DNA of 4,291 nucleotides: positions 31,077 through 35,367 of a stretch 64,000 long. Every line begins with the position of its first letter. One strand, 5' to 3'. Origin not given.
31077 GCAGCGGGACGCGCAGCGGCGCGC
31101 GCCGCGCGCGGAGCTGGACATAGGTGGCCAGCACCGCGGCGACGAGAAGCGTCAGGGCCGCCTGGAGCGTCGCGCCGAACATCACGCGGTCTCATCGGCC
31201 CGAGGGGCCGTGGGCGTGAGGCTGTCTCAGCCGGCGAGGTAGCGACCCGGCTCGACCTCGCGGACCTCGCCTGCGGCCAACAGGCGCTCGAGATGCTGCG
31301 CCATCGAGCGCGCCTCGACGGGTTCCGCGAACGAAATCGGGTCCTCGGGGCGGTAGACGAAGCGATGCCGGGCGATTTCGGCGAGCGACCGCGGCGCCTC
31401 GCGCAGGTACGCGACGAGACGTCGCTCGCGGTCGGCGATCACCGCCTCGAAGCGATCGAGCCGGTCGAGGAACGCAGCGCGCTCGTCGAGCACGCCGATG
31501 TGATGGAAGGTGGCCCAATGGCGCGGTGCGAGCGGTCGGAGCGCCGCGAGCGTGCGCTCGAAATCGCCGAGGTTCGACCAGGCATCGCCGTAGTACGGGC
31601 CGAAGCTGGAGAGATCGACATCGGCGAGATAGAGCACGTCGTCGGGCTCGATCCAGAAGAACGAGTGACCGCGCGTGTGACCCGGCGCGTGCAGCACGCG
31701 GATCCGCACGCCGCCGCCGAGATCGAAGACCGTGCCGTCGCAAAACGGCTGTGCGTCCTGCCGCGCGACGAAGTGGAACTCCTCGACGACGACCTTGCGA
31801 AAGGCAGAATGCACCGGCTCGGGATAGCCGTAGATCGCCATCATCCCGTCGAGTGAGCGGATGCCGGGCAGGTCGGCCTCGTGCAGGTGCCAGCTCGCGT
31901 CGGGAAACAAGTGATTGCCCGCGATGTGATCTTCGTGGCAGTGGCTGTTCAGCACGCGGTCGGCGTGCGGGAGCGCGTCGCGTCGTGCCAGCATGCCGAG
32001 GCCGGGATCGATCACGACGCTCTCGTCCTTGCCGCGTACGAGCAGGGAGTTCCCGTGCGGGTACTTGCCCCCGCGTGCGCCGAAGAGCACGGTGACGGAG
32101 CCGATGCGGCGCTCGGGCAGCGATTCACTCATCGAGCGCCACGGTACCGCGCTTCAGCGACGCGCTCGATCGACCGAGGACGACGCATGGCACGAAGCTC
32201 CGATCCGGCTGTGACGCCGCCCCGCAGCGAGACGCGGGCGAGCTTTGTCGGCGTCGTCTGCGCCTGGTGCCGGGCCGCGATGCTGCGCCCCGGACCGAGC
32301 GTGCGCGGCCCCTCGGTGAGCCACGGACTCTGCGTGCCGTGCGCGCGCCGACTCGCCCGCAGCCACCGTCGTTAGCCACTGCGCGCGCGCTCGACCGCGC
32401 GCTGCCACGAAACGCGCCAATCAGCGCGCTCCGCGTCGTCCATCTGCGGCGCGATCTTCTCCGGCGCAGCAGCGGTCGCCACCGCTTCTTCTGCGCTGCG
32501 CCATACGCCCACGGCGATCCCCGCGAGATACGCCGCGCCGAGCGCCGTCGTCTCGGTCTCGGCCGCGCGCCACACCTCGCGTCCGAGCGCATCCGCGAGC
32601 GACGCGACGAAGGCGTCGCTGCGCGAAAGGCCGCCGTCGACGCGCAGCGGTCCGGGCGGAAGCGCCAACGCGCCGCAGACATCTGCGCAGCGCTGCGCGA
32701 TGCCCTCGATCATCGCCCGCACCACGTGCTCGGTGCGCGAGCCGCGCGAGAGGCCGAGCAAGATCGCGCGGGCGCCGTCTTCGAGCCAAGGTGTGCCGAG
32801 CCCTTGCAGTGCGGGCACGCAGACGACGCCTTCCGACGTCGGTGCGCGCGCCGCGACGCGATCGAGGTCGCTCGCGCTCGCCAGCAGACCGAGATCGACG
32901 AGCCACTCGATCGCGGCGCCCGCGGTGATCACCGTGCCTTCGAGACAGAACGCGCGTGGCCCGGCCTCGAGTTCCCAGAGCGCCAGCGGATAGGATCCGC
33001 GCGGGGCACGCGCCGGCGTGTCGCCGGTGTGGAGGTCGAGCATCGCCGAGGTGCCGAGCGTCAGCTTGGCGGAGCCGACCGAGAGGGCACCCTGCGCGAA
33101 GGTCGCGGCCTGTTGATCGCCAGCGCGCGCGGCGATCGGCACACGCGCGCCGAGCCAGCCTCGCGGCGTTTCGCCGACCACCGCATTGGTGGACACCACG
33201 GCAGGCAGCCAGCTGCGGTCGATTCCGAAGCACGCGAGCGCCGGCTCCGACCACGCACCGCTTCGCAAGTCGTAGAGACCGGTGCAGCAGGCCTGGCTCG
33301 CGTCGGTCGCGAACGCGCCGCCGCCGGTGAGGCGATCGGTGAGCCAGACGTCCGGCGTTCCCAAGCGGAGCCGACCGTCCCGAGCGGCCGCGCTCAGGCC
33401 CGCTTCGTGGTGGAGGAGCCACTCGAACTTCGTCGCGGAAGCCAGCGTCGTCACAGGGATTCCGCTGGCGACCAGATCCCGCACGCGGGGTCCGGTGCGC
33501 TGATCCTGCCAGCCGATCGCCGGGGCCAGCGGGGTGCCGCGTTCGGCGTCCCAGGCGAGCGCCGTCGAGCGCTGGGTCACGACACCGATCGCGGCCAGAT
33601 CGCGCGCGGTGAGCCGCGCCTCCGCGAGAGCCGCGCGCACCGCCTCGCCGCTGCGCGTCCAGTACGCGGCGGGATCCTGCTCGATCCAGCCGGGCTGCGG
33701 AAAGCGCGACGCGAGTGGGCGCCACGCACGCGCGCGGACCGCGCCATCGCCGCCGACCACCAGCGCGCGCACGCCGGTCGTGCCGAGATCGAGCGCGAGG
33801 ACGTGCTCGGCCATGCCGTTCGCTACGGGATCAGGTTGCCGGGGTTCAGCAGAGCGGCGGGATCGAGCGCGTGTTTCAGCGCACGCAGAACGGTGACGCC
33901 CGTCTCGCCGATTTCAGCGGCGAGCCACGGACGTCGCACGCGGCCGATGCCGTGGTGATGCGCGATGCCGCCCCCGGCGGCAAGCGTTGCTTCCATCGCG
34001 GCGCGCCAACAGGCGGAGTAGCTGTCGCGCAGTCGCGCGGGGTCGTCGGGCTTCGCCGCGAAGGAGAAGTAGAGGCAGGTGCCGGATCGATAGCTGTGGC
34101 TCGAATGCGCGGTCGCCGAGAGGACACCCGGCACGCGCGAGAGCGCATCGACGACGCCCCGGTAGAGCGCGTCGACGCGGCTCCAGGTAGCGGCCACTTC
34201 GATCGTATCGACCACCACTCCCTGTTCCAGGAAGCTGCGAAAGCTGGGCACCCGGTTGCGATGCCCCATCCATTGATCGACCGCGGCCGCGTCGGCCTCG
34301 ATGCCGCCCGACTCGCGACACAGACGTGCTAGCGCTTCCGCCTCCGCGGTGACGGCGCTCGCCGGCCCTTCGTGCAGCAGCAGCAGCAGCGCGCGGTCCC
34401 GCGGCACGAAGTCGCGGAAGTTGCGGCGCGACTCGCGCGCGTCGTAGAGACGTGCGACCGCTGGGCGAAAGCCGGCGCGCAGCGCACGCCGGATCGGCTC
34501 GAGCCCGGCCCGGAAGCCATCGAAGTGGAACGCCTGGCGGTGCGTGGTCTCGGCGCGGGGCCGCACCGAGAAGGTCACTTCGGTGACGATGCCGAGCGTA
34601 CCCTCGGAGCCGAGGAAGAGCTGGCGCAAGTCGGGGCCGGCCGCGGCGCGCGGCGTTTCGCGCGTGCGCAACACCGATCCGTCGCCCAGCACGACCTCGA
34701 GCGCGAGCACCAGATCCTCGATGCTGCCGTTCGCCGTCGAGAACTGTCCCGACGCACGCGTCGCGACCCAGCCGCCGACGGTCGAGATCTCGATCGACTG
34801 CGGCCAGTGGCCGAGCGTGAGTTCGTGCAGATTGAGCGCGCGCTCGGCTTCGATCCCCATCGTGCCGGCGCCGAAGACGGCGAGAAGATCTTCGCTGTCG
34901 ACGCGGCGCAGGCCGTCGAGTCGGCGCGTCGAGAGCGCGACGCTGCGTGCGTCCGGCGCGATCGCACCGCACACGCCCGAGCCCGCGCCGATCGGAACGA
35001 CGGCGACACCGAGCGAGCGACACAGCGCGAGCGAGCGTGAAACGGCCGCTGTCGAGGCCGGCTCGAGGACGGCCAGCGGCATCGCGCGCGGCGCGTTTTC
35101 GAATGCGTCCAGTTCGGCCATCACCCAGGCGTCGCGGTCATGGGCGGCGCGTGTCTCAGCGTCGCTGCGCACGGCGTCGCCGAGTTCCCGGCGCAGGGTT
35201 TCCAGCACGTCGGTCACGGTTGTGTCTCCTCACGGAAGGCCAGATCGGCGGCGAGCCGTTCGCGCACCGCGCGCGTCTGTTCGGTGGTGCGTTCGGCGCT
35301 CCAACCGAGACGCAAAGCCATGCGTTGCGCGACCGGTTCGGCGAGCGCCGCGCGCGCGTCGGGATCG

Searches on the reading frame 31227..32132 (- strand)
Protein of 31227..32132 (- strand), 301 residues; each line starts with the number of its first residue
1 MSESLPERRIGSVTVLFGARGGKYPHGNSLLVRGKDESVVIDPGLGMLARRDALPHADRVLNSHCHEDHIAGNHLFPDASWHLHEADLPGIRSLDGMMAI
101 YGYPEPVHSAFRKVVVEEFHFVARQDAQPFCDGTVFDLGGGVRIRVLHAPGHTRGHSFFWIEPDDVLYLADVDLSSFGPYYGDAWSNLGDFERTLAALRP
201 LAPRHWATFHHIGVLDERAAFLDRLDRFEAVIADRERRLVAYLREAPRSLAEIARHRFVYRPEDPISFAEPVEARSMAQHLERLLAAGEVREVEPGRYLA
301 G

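Call 13: search_protein_families(library=pfam, proteins=[window:31227-32132:-], max_evalue=0.001)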
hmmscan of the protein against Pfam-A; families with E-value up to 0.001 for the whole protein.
window:31227-32132:- (301 aa): 3 families
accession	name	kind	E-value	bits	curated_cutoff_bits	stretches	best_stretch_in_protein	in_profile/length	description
PF00753.33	Lactamase_B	-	6.4e-14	52.8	22.7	1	27-183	6-161/196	Metallo-beta-lactamase superfamily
PF13483.12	Lactamase_B_3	-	0.00016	22.1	24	1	24-77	4-57/160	Beta-lactamase superfamily domain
PF12706.13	Lactamase_B_2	-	0.0003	20.9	27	0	39-153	3-114/200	Beta-lactamase superfamily domain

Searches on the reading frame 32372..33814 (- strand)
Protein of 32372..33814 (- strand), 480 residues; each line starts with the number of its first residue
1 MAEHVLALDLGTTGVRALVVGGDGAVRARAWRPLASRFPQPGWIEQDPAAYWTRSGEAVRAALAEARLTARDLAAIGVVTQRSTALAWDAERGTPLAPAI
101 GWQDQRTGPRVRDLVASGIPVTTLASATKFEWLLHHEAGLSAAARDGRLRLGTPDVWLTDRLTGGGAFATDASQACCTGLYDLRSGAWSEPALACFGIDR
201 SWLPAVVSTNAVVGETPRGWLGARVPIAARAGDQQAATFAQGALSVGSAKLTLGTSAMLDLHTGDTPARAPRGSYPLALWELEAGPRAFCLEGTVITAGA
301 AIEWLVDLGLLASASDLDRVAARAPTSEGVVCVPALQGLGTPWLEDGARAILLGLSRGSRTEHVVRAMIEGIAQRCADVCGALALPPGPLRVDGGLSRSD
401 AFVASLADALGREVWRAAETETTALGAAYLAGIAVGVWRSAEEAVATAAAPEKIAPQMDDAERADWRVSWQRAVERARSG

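Call 13: search_protein_families(library=pfam, proteins=[window:32372-33814:-], max_evalue=0.001)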
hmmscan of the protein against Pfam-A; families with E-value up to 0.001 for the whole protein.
window:32372-33814:- (480 aa): 3 families
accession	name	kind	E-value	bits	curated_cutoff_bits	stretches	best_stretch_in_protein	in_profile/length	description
PF00370.27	FGGY_N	-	2.2e-46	158.9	28.8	1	5-239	2-244/245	FGGY family of carbohydrate kinases, N-terminal domain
PF02782.22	FGGY_C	-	1.3e-28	100.6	27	1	250-434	2-197/198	FGGY family of carbohydrate kinases, C-terminal domain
PF21546.3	FGGY_C_2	-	0.00033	20.8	27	1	327-431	85-185/191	Carbohydrate kinase FGGY, C-terminal domain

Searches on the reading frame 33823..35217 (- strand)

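Call 13: search_protein_families(library=pfam, proteins=[window:33823-35217:-], max_evalue=0.001)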
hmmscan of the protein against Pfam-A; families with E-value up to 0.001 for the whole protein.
window:33823-35217:- (464 aa): 2 families
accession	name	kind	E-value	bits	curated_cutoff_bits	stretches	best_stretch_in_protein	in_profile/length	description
PF02913.24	FAD-oxidase_C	-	5.1e-36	125.1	21.2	1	229-461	9-247/248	FAD linked oxidases, C-terminal domain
PF01565.28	FAD_binding_4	-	3.7e-32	111.3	26.4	1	47-185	1-138/139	FAD binding domain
